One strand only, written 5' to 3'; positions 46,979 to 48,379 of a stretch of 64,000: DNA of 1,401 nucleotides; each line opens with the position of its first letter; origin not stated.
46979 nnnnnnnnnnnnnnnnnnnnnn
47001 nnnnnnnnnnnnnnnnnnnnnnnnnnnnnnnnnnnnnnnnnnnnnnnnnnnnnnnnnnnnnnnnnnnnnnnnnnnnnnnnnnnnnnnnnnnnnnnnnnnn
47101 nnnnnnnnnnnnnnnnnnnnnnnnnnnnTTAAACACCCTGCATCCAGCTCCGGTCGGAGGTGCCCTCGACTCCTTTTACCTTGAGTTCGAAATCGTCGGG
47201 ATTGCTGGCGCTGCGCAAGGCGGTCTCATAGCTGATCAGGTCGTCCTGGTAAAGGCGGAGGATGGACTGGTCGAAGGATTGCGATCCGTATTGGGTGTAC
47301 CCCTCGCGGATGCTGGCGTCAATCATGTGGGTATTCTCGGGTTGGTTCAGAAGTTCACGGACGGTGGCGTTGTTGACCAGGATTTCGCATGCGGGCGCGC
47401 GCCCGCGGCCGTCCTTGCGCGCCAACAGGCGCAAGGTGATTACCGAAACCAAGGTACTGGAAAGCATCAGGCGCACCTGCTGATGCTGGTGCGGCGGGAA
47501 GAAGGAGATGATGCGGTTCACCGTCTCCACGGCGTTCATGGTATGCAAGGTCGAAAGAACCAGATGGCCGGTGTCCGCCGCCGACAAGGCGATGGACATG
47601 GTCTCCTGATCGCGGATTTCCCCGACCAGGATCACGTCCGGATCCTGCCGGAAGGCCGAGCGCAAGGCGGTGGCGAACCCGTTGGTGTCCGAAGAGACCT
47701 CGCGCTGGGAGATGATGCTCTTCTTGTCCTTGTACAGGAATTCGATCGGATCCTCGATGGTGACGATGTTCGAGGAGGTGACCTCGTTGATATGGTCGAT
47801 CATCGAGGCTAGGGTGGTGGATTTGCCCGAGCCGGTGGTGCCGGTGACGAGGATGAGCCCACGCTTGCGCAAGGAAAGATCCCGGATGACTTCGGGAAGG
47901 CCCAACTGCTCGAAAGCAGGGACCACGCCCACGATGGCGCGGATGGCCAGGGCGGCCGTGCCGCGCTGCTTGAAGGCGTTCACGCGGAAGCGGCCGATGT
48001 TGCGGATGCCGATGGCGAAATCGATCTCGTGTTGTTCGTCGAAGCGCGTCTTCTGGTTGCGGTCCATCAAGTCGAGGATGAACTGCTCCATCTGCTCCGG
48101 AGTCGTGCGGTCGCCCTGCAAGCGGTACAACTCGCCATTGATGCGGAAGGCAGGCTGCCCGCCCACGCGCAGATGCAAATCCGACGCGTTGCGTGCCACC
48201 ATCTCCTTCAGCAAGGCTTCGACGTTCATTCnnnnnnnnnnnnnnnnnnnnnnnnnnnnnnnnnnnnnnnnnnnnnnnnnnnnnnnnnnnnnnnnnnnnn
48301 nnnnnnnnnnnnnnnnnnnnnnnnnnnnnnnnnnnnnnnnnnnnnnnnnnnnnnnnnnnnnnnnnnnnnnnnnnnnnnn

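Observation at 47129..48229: pilT inserted and translationally coupled between accB and accC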

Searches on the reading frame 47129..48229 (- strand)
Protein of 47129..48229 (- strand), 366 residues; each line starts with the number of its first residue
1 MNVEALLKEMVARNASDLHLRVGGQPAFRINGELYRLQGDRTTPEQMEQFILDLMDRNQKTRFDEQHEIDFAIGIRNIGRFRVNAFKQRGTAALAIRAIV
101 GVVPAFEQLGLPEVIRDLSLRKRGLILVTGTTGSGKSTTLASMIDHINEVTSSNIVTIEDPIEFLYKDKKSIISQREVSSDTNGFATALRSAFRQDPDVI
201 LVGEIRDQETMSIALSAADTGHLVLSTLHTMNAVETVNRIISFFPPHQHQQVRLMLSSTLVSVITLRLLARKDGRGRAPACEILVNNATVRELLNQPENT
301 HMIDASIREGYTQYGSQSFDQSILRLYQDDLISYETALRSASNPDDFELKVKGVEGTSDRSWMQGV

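Call 3: search_protein_families(library=pfam, proteins=[window:47129-48229:-])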
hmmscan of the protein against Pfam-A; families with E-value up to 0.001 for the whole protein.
window:47129-48229:- (366 aa): 5 families
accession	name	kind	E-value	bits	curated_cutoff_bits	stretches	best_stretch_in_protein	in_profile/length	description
PF00437.27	T2SSE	-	1.2e-49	169.4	24.9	1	3-278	12-287/370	Type II/IV secretion system protein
PF13401.12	AAA_22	-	6.7e-05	23.7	27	1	122-193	4-58/130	AAA domain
PF01580.24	FtsK_SpoIIIE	-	0.00052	20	24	0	124-144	40-60/221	FtsK/SpoIIIE family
PF04851.21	ResIII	-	0.00061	20.2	22.5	0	121-233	21-112/164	Type III restriction enzyme, res subunit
PF13555.12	AAA_29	-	0.00083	19.5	27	0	117-140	16-39/61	P-loop containing region of AAA domain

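Call 4: search_protein_families(library=ncbifam, proteins=[window:47129-48229:-])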
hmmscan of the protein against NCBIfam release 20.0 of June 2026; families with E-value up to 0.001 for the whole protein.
window:47129-48229:- (366 aa): 18 families
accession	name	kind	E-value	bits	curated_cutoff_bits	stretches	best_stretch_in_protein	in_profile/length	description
TIGR01420.1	pilT_fam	subfamily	9.7e-137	455.8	319.1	1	3-346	2-343/343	PilT/PilU family type 4a pilus ATPase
TIGR02525.1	plasmid_TraJ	equivalog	5.5e-48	163.8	368.3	1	85-338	111-364/372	plasmid transfer ATPase TraJ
TIGR02524.1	dot_icm_DotB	equivalog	1.4e-42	146.2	463.3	1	3-316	6-330/358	Dot/Icm type IV secretion system ATPase DotB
TIGR02533.1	type_II_gspE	equivalog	2.3e-42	145.3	630.25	1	115-270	235-380/486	type II secretion system ATPase GspE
NF007755.0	PRK10436.1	equivalog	1e-40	139.8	617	1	3-273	89-359/465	type II secretion system protein GspE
TIGR02538.1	type_IV_pilB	equivalog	5.6e-40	137.5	675.65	1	121-243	314-432/564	type IV-A pilus assembly ATPase PilB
NF041000.1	ATPase_ComGA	equivalog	5.2e-38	130.6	300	1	6-269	3-265/267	competence type IV pilus ATPase ComGA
NF053534.1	T4PilAsmATPsTfpB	equivalog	3.1e-37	128.2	850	1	103-269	312-472/584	type IV pilus assembly ATPase TfpB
NF058587.1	archaellum_moto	equivalog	9e-20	70.9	550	1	125-241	277-394/527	archaellum flagellar ATPase motor FlaI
TIGR02782.1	TrbB_P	equivalog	1.1e-17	64.3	304.55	1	121-268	134-280/303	P-type conjugative transfer ATPase TrbB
TIGR02788.1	VirB11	equivalog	8.7e-16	57.8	249.95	1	118-244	139-266/308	P-type DNA transfer ATPase VirB11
TIGR03819.1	heli_sec_ATPase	hypoth_equivalog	1.1e-13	51.1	373.15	1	114-240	170-297/340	TadA family conjugal transfer-associated ATPase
NF010469.0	PRK13894.1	subfamily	2.4e-13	50.1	508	1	120-249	146-273/320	conjugal transfer ATPase TrbB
NF010407.0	PRK13833.1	subfamily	5.5e-13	49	499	1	114-258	136-277/323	conjugal transfer protein TrbB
NF053672.1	bindosome_BasE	exception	6.5e-11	41.7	1000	1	127-258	274-406/512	bindosome assembly system ATPase subunit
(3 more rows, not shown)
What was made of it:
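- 47129..48229 (-): PilT/PilU-family hexameric secretion ATPase, 366 aa. TIGR01420 455.8 bits (cut-off 319.1) and PF00437 (calls 3, 4).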

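Call 5: find_related_loci(query=window:47129-48229:-, collection=genome_contigs, flank=5000)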
Query window:47129-48229:- (366 aa) in genome_contigs; peptide patterns used: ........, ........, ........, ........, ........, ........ (x = any residue, [..] = any of these).
572 stretches matched a pattern; 507 encode a relative of the query (tblastn E <= 1e-3); the best 80 are kept; 80 distinct loci.
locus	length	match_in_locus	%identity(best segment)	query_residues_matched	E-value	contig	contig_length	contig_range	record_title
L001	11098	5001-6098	93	1-366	0e+0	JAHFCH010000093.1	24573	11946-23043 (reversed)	MAG: Fibrobacteres bacterium isolate nzgw217 NODE_1182_length_24574_cov_4.492782, whole genome shotgun sequence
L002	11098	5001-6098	93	1-366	0e+0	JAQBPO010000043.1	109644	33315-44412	MAG: Fibrobacteres bacterium isolate RYN_349 scaffold_456592, whole genome shotgun sequence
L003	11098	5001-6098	93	1-366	0e+0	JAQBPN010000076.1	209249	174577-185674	MAG: Fibrobacteres bacterium isolate RYN_348 scaffold_2778867, whole genome shotgun sequence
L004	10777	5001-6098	93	1-366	0e+0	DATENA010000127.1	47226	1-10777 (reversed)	MAG TPA_asm: Fibrobacteria bacterium isolate SMAG_U8957 k141_2925981, whole genome shotgun sequence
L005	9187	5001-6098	93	1-366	0e+0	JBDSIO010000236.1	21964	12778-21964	MAG: Fibrobacteria bacterium isolate cluster1_bin.300 k127_7010145, whole genome shotgun sequence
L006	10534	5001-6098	93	1-366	0e+0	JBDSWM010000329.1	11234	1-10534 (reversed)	MAG: Fibrobacteria bacterium isolate cluster1_bin.628 k127_2675960, whole genome shotgun sequence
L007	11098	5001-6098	93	1-366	0e+0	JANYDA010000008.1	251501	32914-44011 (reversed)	MAG: Fibrobacteria bacterium isolate 336R_metabinner_36 336R_k141_2572386, whole genome shotgun sequence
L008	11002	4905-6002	91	1-366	0e+0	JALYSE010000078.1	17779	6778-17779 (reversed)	MAG: Fibrobacterota bacterium isolate MDV bin107 SD1456_NODE_626_length_17779_cov_1.099535, whole genome shotgun sequenc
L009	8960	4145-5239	91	1-365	0e+0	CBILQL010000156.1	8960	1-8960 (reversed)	MAG TPA_asm: uncultured bacterium isolate SRR16817059_concoct_26 genome assembly, contig: ERZ27394141.1398, whole genome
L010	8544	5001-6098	90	1-366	0e+0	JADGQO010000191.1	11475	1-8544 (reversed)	MAG: Fibrobacteria bacterium isolate Chersky_265 k127_22020822, whole genome shotgun sequence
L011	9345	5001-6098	90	1-366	0e+0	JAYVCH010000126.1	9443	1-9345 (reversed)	MAG: Fibrobacteria bacterium isolate GL30_UP_metabat_86 GL30_UP_metabat_86_125, whole genome shotgun sequence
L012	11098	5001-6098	88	1-366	0e+0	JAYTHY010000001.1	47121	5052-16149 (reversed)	MAG: Fibrobacteria bacterium isolate GFS_2600 GFS_2600_0, whole genome shotgun sequence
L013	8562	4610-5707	88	1-366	0e+0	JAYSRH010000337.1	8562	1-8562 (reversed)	MAG: Fibrobacteria bacterium isolate GFS_11904 GFS_11904_336, whole genome shotgun sequence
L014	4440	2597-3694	88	1-366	0e+0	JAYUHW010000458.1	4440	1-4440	MAG: Fibrobacteria bacterium isolate GFS_8554 GFS_8554_457, whole genome shotgun sequence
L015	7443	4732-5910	84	1-366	0e+0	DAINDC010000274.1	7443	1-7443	MAG TPA_asm: Fibrobacterota bacterium isolate CTOTU41470 NODE_11243_length_7443_cov_3.102734, whole genome shotgun seque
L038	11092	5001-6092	59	1-364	6e-146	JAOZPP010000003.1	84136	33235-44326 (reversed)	MAG: bacterium isolate GMC4.metabat2.244 GMC4_86_length_84136_cov_25.035073, whole genome shotgun sequence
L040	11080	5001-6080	58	3-362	2e-144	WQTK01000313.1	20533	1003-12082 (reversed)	MAG: Candidatus Fibrimonadales bacterium isolate Co191P4bin13 JGI24696J40584_12961551, whole genome shotgun sequence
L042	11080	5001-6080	56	1-362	3e-139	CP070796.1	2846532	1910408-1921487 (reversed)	MAG: Candidatus Zixiibacteriota bacterium isolate bin142 chromosome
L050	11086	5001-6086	51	1-362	2e-126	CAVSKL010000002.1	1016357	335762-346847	MAG: Candidatus Eisenbacteria bacterium isolate MFD01721.bin.1.114 genome assembly, contig: contig_34111, whole genome s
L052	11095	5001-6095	54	1-362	1e-124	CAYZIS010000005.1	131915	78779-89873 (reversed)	MAG TPA_asm: uncultured Thermodesulfobacteriota bacterium isolate binchicken_co181_551 genome assembly, contig: NODE_86_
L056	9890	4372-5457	51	1-362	2e-123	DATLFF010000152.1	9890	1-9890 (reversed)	MAG TPA_asm: Gemmatimonadota bacterium isolate SMAG_U14395 k141_1401209, whole genome shotgun sequence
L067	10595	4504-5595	45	1-363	9e-102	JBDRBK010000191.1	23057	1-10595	MAG: Candidatus Neomarinimicrobiota bacterium isolate MEGAHIT-group-1.118 k141_13940415, whole genome shotgun sequence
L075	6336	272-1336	45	1-358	4e-98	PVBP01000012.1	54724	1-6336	MAG: Lysobacteraceae bacterium isolate UdeA_SF1 contig00012, whole genome shotgun sequence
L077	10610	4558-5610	45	3-352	1e-97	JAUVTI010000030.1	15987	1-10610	MAG: Gemmatimonadales bacterium isolate CSMAG_762 CSMAG_762_k141_231877_length_15987_cov_6.0000, whole genome shotgun se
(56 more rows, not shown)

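Call 6: find_homologous_proteins(query=window:47129-48229:-)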
Query window:47129-48229:- (366 aa): 8000 proteins with E <= 0.001 among 8000 candidates; the best 120 are listed.
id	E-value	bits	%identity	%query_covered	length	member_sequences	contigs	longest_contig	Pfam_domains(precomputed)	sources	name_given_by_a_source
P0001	3.5e-220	748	93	100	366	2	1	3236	PF00437.27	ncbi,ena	-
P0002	1.6e-218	743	92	100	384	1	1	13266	PF00437.27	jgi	jgi:twitching motility protein PilT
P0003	4.4e-211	718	88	100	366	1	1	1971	PF00437.27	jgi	jgi:twitching motility protein PilT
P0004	1.0e-210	717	88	100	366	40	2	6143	PF00437.27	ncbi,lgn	-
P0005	1.1e-210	717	88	100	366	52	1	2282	PF00437.27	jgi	jgi:twitching motility protein PilT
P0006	2.6e-209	712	86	100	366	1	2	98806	PF00437.27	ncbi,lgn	-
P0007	8.5e-205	697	86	100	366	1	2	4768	PF00437.27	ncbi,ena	-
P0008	6.6e-203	691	85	98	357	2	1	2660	PF00437.27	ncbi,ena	-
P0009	7.2e-203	691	83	100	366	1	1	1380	PF00437.27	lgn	-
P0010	1.3e-202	690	84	100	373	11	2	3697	PF00437.27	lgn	-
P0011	3.1e-202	689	84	100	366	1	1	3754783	PF00437.27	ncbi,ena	-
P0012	3.3e-201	686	83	100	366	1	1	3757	PF00437.27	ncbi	-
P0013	3.5e-200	682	82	100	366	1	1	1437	PF00437.27,PF13401.13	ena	-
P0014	5.8e-200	682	81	100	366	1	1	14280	PF00437.27,PF13401.13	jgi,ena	-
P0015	2.0e-199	680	82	100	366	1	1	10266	PF00437.27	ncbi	-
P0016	3.5e-194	663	82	98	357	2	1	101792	PF00437.27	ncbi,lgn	-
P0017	3.4e-193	659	80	100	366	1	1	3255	PF00437.27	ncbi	-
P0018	5.5e-170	583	71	99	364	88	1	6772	PF00437.27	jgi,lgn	-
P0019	2.8e-168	577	69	99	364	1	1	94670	PF00437.27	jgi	-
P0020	2.9e-168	577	70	99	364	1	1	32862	PF00437.27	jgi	jgi:twitching motility protein PilT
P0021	3.1e-168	577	70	99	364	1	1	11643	PF00437.27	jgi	jgi:twitching motility protein PilT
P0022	4.9e-168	577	70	99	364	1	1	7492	PF00437.27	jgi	jgi:twitching motility protein PilT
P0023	7.2e-168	576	69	99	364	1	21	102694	PF00437.27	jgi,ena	-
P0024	7.2e-168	576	70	99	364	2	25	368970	PF00437.27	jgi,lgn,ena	-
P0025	1.2e-167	575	69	99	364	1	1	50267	PF00437.27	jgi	jgi:twitching motility protein PilT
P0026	4.2e-166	570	69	99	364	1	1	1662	PF00437.27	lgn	-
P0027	2.2e-163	561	69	99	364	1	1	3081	PF00437.27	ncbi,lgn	-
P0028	3.0e-161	554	67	99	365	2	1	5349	PF00437.27,PF13401.13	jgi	jgi:twitching motility protein PilT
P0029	1.4e-159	549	67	99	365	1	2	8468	PF00437.27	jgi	jgi:twitching motility protein PilT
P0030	2.1e-159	548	66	99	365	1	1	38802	PF00437.27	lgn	-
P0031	3.4e-158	544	67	99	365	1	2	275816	PF00437.27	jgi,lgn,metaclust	jgi:twitching motility protein PilT|metaclust:\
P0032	1.3e-156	539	65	99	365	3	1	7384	PF00437.27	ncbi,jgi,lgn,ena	-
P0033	1.7e-156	539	66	99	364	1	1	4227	PF00437.27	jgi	jgi:twitching motility protein PilT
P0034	2.7e-156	538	65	99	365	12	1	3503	PF00437.27,PF13555.13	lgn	-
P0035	3.3e-156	538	66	99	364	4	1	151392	PF00437.27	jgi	jgi:twitching motility protein PilT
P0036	5.3e-156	537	65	100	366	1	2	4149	PF00437.27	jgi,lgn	jgi:twitching motility protein PilT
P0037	6.1e-156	537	67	99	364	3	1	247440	PF00437.27,PF13401.13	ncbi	-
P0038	7.9e-156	537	64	99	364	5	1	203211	PF00437.27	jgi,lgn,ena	-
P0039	1.4e-155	536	65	99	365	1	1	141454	PF00437.27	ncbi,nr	ncbi:MAG: PilT/PilU family type 4a pilus ATPase [Chitinivibrionales bacterium]|nr:PilT/PilU family t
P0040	1.8e-155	535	66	99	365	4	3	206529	PF00437.27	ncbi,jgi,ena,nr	ncbi:MAG TPA: type IV pilus twitching motility protein PilT [Chitinivibrionales bacterium]|jgi:twitc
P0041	2.5e-155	535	65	99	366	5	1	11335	PF00437.27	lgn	-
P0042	3.9e-155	534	66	99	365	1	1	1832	PF00437.27,PF13555.13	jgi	jgi:twitching motility protein PilT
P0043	3.9e-155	534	66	99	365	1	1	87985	PF00437.27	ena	-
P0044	5.7e-155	534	66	99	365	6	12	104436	PF00437.27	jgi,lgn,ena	jgi:twitching motility protein PilT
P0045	5.8e-155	534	66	99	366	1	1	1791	PF00437.27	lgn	-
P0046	6.6e-155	533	66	99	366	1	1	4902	PF00437.27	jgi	-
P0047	7.6e-155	533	65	100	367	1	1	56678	PF00437.27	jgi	jgi:twitching motility protein PilT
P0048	7.6e-155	533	65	99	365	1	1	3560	PF00437.27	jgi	jgi:twitching motility protein PilT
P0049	1.1e-154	533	66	99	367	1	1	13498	PF00437.27,PF13555.13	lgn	-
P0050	1.2e-154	533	66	99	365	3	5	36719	PF00437.27,PF13401.13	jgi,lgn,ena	jgi:twitching motility protein PilT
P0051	1.6e-154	532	65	99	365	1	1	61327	PF00437.27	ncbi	-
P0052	1.7e-154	532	65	99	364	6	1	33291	PF00437.27,PF13401.13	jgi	jgi:twitching motility protein PilT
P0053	1.7e-154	532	65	99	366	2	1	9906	PF00437.27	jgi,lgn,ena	-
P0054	1.7e-154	532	64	98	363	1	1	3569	PF00437.27,PF24883.3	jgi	jgi:twitching motility protein PilT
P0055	3.0e-154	531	64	99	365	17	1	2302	PF00437.27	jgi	jgi:twitching motility protein PilT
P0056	3.2e-154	531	66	99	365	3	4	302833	PF00437.27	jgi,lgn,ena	jgi:twitching motility protein PilT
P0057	3.5e-154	531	65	99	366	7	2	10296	PF00437.27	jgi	jgi:twitching motility protein PilT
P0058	4.2e-154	531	65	99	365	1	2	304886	PF00437.27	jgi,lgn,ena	jgi:twitching motility protein PilT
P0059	5.3e-154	530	65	99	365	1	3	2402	PF00437.27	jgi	jgi:twitching motility protein PilT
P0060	5.3e-154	530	64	99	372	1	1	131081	PF00437.27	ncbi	-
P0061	6.2e-154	530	65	99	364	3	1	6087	PF00437.27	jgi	jgi:twitching motility protein PilT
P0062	6.7e-154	530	64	99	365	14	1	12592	PF00437.27,PF13401.13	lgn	-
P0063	1.0e-153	530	65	99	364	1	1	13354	PF00437.27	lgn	-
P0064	1.0e-153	530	65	99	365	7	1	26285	PF00437.27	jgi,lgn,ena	jgi:twitching motility protein PilT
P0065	1.1e-153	529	64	99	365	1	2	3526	PF00437.27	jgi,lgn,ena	-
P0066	1.2e-153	529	65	99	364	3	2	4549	PF00437.27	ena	-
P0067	1.4e-153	529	65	99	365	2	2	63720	PF00437.27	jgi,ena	jgi:twitching motility protein PilT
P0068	1.4e-153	529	64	99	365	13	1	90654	PF00437.27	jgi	jgi:twitching motility protein PilT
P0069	1.5e-153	529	64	99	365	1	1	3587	PF00437.27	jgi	jgi:twitching motility protein PilT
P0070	1.6e-153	529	66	99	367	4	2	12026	PF00437.27,PF13555.13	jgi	-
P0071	1.8e-153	529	65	99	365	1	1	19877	PF00437.27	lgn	-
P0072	2.3e-153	528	65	99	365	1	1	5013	PF00437.27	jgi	jgi:twitching motility protein PilT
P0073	2.3e-153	528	65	99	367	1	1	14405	PF00437.27,PF13555.13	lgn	-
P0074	2.7e-153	528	64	99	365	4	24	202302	PF00437.27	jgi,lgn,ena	jgi:twitching motility protein PilT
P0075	3.8e-153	528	65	99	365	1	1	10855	PF00437.27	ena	-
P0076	4.0e-153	528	65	99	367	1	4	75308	PF00437.27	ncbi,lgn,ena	-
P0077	4.6e-153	527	64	99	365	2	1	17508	PF00437.27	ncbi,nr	ncbi:MAG: PilT/PilU family type 4a pilus ATPase [Chitinispirillaceae bacterium]|nr:PilT/PilU family 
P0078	4.7e-153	527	65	99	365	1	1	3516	PF00437.27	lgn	-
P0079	4.9e-153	527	64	99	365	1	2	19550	PF00437.27,PF13555.13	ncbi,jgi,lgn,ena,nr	ncbi:MAG: type IV pilus twitching motility protein PilT [Fibrobacter sp.]|nr:type IV pilus twitching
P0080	6.7e-153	527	65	97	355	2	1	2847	PF00437.27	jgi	jgi:twitching motility protein PilT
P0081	8.1e-153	527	66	99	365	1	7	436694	PF00437.27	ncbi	-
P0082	8.4e-153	527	64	99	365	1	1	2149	PF00437.27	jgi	jgi:twitching motility protein PilT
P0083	1.3e-152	526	65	99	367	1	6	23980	PF00437.27,PF13555.13,PF13191.13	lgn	-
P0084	1.4e-152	526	64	99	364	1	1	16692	PF00437.27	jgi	jgi:twitching motility protein PilT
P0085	1.8e-152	525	64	99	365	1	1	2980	PF00437.27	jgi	jgi:twitching motility protein PilT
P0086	2.1e-152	525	65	99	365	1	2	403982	PF00437.27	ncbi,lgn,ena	-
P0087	2.3e-152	525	65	99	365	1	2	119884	PF00437.27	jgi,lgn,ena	jgi:twitching motility protein PilT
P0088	2.4e-152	525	64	99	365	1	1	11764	PF00437.27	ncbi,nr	ncbi:MAG: type IV pilus twitching motility protein PilT [Chitinispirillaceae bacterium]|nr:type IV p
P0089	2.7e-152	525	64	99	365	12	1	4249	PF00437.27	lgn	-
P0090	3.5e-152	525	65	97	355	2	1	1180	PF00437.27,PF13555.13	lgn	-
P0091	3.8e-152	524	64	99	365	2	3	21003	PF00437.27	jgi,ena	-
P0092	4.2e-152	524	64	99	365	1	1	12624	PF00437.27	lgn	-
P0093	4.4e-152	524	64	99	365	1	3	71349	PF00437.27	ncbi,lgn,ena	-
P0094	5.9e-152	524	64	98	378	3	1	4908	PF00437.27,PF13401.13,PF13191.13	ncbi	-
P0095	6.0e-152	524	64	99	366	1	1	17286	PF00437.27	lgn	-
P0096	7.6e-152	523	66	99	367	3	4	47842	PF00437.27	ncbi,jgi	-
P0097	7.7e-152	523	64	99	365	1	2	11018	PF00437.27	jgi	jgi:twitching motility protein PilT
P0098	1.1e-151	523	64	99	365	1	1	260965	PF00437.27,PF13401.13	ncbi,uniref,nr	ncbi:PilT/PilU family type 4a pilus ATPase [Chitinispirillales bacterium ANBcel5]|uniref:type IV pil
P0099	1.7e-151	522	63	99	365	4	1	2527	PF00437.27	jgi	jgi:twitching motility protein PilT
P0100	2.1e-151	522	64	99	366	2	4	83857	PF00437.27,PF13555.13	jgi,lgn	-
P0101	2.2e-151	522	65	99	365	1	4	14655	PF00437.27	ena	-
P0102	2.3e-151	522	63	98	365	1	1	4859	PF00437.27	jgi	-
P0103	2.5e-151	522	65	99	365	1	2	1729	PF00437.27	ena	-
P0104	2.5e-151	522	66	97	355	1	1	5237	PF00437.27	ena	-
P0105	2.7e-151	522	65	99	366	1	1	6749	PF00437.27,PF13401.13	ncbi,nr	ncbi:MAG: PilT/PilU family type 4a pilus ATPase [Chitinivibrionales bacterium]|nr:PilT/PilU family t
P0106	2.7e-151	522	65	99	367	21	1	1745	PF00437.27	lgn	-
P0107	2.8e-151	522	64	99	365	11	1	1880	PF00437.27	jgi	jgi:twitching motility protein PilT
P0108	4.4e-151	521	64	99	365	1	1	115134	PF00437.27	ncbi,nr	ncbi:MAG: type IV pilus twitching motility protein PilT [Chitinispirillaceae bacterium]|nr:type IV p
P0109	6.5e-151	520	64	99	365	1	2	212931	PF00437.27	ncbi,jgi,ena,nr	ncbi:MAG TPA: PilT/PilU family type 4a pilus ATPase [Chitinivibrionales bacterium]|nr:PilT/PilU fami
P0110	7.4e-151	520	65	99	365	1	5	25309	PF00437.27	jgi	jgi:twitching motility protein PilT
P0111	1.0e-150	520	64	99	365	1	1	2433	PF00437.27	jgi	jgi:twitching motility protein PilT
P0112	1.1e-150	520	64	99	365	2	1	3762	PF00437.27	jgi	jgi:twitching motility protein PilT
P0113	1.3e-150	519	65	99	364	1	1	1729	PF00437.27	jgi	jgi:twitching motility protein PilT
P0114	1.7e-150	519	63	99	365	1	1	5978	PF00437.27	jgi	jgi:twitching motility protein PilT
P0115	1.9e-150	519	64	99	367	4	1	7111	PF00437.27,PF13555.13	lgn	-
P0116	2.0e-150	519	63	99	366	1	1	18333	PF00437.27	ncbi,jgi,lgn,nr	ncbi:MAG: type IV pilus twitching motility protein PilT [Fibrobacter sp.]|nr:type IV pilus twitching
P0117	2.6e-150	518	65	99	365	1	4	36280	PF00437.27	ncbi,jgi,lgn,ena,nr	ncbi:MAG: PilT/PilU family type 4a pilus ATPase [Fibrobacter sp.]|nr:PilT/PilU family type 4a pilus 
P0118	2.7e-150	518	64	99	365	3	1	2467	PF00437.27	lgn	-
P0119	2.9e-150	518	64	99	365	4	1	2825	PF00437.27,PF13401.13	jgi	jgi:twitching motility protein PilT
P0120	3.0e-150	518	63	99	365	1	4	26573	PF00437.27,PF13555.13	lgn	-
